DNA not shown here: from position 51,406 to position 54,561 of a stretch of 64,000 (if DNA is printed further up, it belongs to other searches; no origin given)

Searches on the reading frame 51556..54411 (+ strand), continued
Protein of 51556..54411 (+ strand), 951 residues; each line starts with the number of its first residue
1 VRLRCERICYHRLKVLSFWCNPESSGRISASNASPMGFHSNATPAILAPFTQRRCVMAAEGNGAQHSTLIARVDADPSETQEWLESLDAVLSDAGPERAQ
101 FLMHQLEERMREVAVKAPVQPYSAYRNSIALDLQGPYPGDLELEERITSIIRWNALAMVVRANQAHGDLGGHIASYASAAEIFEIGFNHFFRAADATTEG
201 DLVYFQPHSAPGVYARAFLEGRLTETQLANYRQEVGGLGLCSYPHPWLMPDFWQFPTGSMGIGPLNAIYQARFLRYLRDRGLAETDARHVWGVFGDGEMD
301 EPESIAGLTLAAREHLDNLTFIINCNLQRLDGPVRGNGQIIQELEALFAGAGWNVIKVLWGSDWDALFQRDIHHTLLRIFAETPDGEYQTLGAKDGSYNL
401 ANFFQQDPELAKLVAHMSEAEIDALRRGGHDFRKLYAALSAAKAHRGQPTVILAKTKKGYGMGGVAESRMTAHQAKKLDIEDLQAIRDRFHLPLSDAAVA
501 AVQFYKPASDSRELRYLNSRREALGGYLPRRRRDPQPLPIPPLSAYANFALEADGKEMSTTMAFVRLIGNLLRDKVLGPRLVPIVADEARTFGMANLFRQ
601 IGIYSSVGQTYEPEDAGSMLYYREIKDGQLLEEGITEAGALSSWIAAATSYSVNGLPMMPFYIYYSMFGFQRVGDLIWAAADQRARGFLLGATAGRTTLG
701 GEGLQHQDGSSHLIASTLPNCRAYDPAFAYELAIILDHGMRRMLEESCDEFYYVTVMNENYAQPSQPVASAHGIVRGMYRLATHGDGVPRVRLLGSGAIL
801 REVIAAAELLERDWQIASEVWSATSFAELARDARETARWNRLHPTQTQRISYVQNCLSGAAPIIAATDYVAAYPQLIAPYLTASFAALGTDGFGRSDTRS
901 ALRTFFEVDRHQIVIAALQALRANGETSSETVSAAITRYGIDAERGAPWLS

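Call 50: search_protein_families(library=ncbifam, proteins=[L019:10001-12631:+, L020:10001-12649:+, L001:10001-12646:+, L167:8001-10694:+, L068:10001-12628:+, L081:10001-12679:+], max_evalue=1e-100)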
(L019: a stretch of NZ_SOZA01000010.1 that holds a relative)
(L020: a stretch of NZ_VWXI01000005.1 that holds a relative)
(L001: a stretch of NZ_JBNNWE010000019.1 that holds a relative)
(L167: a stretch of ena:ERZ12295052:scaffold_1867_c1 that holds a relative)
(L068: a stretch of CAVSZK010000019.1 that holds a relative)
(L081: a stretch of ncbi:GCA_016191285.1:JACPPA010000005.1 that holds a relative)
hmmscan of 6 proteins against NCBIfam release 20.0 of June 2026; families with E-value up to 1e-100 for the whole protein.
L019:10001-12631:+ (877 aa): 2 families
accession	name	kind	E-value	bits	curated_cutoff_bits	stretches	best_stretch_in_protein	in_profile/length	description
TIGR03186.1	AKGDH_not_PDH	exception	0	1603.8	1408.3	1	2-873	5-881/889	alpha-ketoglutarate dehydrogenase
TIGR00759.1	aceE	equivalog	0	1440.5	859.9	1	2-873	5-878/885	pyruvate dehydrogenase (acetyl-transferring), homodimeric type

L020:10001-12649:+ (883 aa): 2 families
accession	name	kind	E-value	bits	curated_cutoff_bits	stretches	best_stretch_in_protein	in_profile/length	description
TIGR03186.1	AKGDH_not_PDH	exception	0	1591.6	1408.3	1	7-876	4-878/889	alpha-ketoglutarate dehydrogenase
TIGR00759.1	aceE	equivalog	0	1435.4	859.9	1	8-879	5-878/885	pyruvate dehydrogenase (acetyl-transferring), homodimeric type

L001:10001-12646:+ (882 aa): 2 families
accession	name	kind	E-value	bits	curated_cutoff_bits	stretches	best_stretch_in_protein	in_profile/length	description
TIGR03186.1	AKGDH_not_PDH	exception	0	1588.9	1408.3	1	4-877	4-881/889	alpha-ketoglutarate dehydrogenase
TIGR00759.1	aceE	equivalog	0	1468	859.9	1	5-882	5-883/885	pyruvate dehydrogenase (acetyl-transferring), homodimeric type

L167:8001-10694:+ (897 aa): 2 families
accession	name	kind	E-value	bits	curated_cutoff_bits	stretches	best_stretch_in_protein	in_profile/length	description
TIGR03186.1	AKGDH_not_PDH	exception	0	1569.8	1408.3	1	17-896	4-888/889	alpha-ketoglutarate dehydrogenase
TIGR00759.1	aceE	equivalog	0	1462.9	859.9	1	16-896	3-884/885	pyruvate dehydrogenase (acetyl-transferring), homodimeric type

L068:10001-12628:+ (876 aa): 2 families
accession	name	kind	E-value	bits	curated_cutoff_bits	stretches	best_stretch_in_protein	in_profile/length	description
TIGR00759.1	aceE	equivalog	0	1495.2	859.9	1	1-876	5-882/885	pyruvate dehydrogenase (acetyl-transferring), homodimeric type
TIGR03186.1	AKGDH_not_PDH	exception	0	1349.7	1408.3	1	1-869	5-878/889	alpha-ketoglutarate dehydrogenase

L081:10001-12679:+ (892 aa): 2 families
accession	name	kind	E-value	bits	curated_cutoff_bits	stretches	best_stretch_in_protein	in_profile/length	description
TIGR03186.1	AKGDH_not_PDH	exception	0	1574.7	1408.3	1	14-892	3-889/889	alpha-ketoglutarate dehydrogenase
TIGR00759.1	aceE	equivalog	0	1451.9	859.9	1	14-891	3-884/885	pyruvate dehydrogenase (acetyl-transferring), homodimeric type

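Call 51: search_protein_families(library=ncbifam, proteins=[L019:8729-9925:+, L167:10698-11990:+], max_evalue=0.000001)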
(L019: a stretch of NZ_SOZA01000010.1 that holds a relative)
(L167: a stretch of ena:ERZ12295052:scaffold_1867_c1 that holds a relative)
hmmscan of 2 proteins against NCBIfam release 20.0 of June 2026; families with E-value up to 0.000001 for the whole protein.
L019:8729-9925:+ (398 aa): 49 families (the best 25 are shown)
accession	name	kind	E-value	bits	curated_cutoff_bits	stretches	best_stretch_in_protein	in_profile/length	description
NF005695.0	PRK07503.1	equivalog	1.1e-239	794.9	666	1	1-397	1-397/403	methionine gamma-lyase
TIGR01328.1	met_gam_lyase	equivalog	3.5e-171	569.4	549.7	1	8-396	2-390/391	methionine gamma-lyase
NF004876.0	PRK06234.1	subfamily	2.2e-165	550.6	666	1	6-395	5-396/400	methionine gamma-lyase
NF005263.0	PRK06767.1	equivalog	5.4e-139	463.5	617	1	9-396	5-385/392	methionine gamma-lyase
NF005871.0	PRK07811.1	equivalog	3.2e-121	404.6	513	1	3-395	6-387/389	cystathionine gamma-synthase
TIGR01326.1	OAH_OAS_sulfhy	subfamily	2.8e-120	401.8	495.1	2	10-228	2-220/418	O-acetylhomoserine aminocarboxypropyltransferase/cysteine synthase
NF006003.0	PRK08133.1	equivalog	1.8e-118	395.7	522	1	4-395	6-395/396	O-succinylhomoserine sulfhydrylase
NF005872.0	PRK07812.1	equivalog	5.3e-116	387.7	703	2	4-225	11-233/439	bifunctional o-acetylhomoserine/o-acetylserine sulfhydrylase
NF006004.0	PRK08134.1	equivalog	1.2e-114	383.4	636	2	5-225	4-224/433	O-acetylhomoserine aminocarboxypropyltransferase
TIGR01325.1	O_suc_HS_sulf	equivalog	1.9e-112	375.6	510.05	1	32-394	21-380/380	O-succinylhomoserine sulfhydrylase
NF006096.0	PRK08248.1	equivalog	2.5e-111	372.4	726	2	6-225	5-224/431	homocysteine synthase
NF004650.0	PRK05994.1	equivalog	5.3e-111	371.5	667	2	5-226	3-224/427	O-acetylhomoserine aminocarboxypropyltransferase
NF004757.0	PRK06084.1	equivalog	1.8e-110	369.7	790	2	12-225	5-218/425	bifunctional O-acetylhomoserine aminocarboxypropyltransferase/cysteine synthase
NF005810.0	PRK07671.1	equivalog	4.3e-109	365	594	1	12-395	5-377/377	bifunctional cystathionine gamma-lyase/homocysteine desulfhydrase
NF004821.0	PRK06176.1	equivalog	2.5e-108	362.3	642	1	10-396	3-378/380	cystathionine gamma-synthase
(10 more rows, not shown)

L167:10698-11990:+ (430 aa): 11 families
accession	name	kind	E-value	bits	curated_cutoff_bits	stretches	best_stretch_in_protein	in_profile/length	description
TIGR01348.1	PDHac_trf_long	equivalog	1.6e-172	575.1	552.1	1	3-430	154-587/587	dihydrolipoyllysine-residue acetyltransferase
NF008814.0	PRK11854.1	equivalog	4.8e-150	501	722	1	3-430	206-637/637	pyruvate dehydrogenase complex dihydrolipoyllysine-residue acetyltransferase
NF004309.0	PRK05704.1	equivalog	3.3e-78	263.8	449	1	4-428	2-404/408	2-oxoglutarate dehydrogenase complex dihydrolipoyllysine-residue succinyltransferase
TIGR01347.1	sucB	equivalog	1.5e-71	241.8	378.65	1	7-430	3-402/404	dihydrolipoyllysine-residue succinyltransferase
TIGR02927.1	SucB_Actino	equivalog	5.5e-65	220.3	423.45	1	3-418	125-564/579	2-oxoglutarate dehydrogenase, E2 component, dihydrolipoamide succinyltransferase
TIGR01349.1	PDHac_trf_mito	equivalog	1.4e-64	218.9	445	1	27-422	23-429/437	pyruvate dehydrogenase complex dihydrolipoamide acetyltransferase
NF008815.0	PRK11857.1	equivalog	8.8e-44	150.2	378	1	136-422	4-299/308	dihydrolipoamide acetyltransferase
NF011416.0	PRK14843.1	equivalog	1.6e-40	139.1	429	1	199-423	113-340/347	dihydrolipoamide acetyltransferase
NF008907.0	PRK12270.1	equivalog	1.5e-14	52.8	878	1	88-423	59-362/1241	multifunctional oxoglutarate decarboxylase/oxoglutarate dehydrogenase thiamine pyrophosphate-binding subunit/dihydrolipoyllysine-residue suc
NF011457.0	PRK14875.1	equivalog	6.9e-09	35.1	307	1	20-171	20-123/372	acetoin dehydrogenase dihydrolipoyllysine-residue acetyltransferase subunit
NF004173.0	PRK05641.1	equivalog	4.3e-07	30.6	199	1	20-77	95-152/153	putative acetyl-CoA carboxylase biotin carboxyl carrier protein subunit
